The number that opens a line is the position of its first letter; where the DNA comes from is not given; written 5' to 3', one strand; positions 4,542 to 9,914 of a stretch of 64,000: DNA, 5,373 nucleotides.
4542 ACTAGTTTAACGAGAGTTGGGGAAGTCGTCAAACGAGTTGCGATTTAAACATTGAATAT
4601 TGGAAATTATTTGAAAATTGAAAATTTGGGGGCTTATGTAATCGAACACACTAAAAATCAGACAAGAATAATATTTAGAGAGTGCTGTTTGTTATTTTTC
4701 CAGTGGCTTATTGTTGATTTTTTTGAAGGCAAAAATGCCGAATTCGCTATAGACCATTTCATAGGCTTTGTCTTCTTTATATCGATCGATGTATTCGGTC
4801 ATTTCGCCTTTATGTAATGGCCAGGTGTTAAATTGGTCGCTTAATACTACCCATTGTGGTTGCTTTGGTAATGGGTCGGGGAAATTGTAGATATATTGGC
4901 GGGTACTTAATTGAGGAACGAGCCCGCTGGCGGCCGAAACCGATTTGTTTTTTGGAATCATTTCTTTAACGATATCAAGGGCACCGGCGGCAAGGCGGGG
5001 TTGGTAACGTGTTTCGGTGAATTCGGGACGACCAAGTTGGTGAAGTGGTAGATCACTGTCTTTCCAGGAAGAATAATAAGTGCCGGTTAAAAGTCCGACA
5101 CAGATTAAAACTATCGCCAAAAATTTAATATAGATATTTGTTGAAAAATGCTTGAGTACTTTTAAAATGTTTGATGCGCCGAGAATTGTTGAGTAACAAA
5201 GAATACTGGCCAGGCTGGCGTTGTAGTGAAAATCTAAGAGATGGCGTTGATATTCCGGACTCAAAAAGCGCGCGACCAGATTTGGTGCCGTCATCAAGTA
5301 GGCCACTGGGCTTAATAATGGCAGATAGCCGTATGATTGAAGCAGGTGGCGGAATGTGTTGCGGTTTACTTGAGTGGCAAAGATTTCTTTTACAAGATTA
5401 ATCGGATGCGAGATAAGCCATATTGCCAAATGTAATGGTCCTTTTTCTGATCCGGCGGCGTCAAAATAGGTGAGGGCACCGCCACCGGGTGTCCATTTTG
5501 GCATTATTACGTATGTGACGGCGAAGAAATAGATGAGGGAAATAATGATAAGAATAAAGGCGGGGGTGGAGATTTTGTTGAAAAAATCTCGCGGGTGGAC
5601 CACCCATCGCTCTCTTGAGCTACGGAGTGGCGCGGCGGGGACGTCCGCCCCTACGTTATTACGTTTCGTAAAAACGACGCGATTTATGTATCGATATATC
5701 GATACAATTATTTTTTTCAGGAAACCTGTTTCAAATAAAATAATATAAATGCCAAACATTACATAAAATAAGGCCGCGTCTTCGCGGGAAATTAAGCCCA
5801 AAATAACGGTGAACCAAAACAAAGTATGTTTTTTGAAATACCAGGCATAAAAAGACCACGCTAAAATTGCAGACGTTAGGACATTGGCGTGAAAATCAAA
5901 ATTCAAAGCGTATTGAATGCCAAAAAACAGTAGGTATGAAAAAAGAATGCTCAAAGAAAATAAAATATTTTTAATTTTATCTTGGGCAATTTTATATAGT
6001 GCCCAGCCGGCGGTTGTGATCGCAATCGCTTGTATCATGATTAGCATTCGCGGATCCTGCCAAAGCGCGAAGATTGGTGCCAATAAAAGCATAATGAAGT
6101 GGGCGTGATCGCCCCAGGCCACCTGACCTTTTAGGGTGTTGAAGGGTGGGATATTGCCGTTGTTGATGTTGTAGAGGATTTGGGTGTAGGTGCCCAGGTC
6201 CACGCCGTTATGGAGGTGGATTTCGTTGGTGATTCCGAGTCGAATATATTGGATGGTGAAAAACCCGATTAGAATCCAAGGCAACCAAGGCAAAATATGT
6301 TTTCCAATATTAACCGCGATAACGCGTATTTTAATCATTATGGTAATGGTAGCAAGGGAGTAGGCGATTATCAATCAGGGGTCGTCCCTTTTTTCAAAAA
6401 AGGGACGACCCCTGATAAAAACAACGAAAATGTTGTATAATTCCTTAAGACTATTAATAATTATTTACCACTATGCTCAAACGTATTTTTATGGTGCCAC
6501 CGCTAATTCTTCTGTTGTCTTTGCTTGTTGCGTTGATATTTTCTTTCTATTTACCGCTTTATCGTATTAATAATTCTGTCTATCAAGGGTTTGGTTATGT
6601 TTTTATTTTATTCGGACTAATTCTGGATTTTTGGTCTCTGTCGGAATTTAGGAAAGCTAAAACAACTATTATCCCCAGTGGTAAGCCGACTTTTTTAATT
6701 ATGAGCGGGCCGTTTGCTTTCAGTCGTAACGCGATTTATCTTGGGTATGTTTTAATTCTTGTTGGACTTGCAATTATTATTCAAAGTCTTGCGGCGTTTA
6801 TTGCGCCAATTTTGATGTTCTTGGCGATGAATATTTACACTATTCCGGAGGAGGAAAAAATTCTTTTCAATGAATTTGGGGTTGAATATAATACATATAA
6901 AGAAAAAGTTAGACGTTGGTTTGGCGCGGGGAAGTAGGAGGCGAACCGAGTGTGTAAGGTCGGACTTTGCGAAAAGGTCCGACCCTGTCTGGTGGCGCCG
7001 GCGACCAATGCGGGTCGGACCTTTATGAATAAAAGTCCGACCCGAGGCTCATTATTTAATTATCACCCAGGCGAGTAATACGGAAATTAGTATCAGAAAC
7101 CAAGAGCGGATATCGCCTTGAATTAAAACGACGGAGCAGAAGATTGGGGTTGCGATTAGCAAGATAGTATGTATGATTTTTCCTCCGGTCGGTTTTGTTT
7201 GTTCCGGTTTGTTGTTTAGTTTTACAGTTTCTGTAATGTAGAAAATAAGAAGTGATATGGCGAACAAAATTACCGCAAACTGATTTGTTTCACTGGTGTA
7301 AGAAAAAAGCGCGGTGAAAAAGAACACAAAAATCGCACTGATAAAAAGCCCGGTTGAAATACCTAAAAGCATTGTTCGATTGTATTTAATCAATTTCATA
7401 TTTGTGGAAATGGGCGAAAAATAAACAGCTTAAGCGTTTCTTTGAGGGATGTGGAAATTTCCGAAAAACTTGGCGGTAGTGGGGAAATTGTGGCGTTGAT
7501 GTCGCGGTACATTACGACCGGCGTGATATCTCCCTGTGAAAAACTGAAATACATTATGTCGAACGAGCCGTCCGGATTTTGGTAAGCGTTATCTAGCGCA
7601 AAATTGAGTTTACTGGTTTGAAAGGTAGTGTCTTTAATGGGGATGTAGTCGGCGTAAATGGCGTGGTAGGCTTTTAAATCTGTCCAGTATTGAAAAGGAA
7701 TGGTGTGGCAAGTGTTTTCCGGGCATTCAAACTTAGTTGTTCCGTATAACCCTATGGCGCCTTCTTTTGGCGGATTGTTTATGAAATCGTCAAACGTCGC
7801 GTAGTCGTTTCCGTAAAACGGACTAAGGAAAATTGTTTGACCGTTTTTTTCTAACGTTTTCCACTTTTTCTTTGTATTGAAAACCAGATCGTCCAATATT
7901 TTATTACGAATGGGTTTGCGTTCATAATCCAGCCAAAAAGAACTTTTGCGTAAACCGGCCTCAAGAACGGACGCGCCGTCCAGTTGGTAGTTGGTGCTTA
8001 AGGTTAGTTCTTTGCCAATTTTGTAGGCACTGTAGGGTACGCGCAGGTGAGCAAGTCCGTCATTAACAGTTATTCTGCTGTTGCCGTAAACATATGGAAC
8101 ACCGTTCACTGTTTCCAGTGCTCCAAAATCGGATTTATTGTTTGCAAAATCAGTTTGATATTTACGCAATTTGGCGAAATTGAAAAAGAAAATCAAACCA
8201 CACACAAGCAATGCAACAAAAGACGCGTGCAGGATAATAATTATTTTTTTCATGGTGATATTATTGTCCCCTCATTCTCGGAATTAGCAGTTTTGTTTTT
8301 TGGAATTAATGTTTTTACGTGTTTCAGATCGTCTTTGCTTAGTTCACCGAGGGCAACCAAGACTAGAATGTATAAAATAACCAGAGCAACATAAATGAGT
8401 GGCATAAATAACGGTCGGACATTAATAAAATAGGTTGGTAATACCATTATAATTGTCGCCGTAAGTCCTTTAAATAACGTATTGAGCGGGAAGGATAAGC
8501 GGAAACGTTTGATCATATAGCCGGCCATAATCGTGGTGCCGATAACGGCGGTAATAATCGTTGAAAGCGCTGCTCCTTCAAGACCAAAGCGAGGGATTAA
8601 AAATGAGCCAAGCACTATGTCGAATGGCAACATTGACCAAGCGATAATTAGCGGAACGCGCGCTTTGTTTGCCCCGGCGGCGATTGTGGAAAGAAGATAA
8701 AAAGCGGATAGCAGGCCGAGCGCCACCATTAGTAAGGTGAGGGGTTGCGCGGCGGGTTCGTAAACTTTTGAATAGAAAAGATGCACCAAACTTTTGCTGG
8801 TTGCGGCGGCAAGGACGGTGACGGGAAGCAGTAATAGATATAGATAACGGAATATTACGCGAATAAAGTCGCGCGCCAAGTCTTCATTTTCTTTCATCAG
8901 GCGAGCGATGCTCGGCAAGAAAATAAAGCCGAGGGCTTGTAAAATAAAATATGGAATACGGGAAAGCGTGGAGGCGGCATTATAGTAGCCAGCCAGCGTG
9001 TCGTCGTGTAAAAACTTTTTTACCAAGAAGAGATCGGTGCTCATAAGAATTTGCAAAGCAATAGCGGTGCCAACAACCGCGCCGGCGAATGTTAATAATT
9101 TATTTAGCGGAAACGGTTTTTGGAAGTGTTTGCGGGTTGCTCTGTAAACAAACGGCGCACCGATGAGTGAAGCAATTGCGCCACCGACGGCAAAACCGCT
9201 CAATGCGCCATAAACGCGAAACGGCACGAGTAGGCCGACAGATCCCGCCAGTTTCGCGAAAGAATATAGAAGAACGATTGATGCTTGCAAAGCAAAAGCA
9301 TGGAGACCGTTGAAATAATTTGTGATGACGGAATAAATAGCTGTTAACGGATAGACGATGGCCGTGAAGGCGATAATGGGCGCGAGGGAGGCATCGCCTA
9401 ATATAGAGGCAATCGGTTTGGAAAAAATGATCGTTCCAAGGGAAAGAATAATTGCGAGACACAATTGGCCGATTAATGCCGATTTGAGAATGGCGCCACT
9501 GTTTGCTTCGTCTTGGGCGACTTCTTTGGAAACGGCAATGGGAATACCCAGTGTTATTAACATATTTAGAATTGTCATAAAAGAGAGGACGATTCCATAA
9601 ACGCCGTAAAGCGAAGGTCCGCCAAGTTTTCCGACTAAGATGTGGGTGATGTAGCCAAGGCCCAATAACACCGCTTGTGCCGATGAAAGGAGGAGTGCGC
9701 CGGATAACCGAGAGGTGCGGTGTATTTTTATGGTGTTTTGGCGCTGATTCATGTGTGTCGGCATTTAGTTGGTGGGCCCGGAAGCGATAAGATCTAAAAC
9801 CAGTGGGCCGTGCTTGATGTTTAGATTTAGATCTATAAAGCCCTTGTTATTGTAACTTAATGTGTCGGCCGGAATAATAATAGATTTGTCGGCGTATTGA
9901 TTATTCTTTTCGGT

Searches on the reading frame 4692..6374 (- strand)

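Call 19: search_protein_families(library=pfam, max_evalue=0.001, proteins=[window:4692-6374:-])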
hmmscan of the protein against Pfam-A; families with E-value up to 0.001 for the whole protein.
window:4692-6374:- (560 aa): 1 family
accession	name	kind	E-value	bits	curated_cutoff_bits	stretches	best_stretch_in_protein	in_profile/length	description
PF09852.15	DUF2079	-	6.8e-46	157.7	28.2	1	55-547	7-457/459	Predicted membrane protein (DUF2079)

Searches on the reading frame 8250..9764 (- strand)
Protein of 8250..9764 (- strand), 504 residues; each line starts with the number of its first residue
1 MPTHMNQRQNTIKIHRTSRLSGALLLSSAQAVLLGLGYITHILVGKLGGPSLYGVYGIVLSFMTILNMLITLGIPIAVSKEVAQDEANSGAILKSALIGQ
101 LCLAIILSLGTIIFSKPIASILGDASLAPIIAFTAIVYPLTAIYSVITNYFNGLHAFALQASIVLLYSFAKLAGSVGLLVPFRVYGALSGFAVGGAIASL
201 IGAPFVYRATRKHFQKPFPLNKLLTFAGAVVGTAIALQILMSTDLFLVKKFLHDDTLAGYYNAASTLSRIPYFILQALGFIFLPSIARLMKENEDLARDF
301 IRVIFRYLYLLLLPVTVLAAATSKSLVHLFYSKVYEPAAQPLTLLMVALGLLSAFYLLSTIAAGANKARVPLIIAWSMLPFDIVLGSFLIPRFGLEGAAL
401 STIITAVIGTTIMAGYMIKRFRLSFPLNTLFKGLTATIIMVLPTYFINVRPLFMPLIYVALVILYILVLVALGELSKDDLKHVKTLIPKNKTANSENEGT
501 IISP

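Call 19: search_protein_families(library=pfam, max_evalue=0.001, proteins=[window:8250-9764:-])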
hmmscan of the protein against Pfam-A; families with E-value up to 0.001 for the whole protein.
window:8250-9764:- (504 aa): 3 families
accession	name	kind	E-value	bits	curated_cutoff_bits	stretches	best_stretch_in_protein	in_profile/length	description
PF13440.11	Polysacc_synt_3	-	4.6e-24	85.6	23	1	49-339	7-292/293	Polysaccharide biosynthesis protein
PF01943.22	Polysacc_synt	-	1e-20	74.8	28.2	1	22-289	4-273/274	Polysaccharide biosynthesis protein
PF03023.19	MurJ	-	1.4e-07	31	27.4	1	84-459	46-437/451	Lipid II flippase MurJ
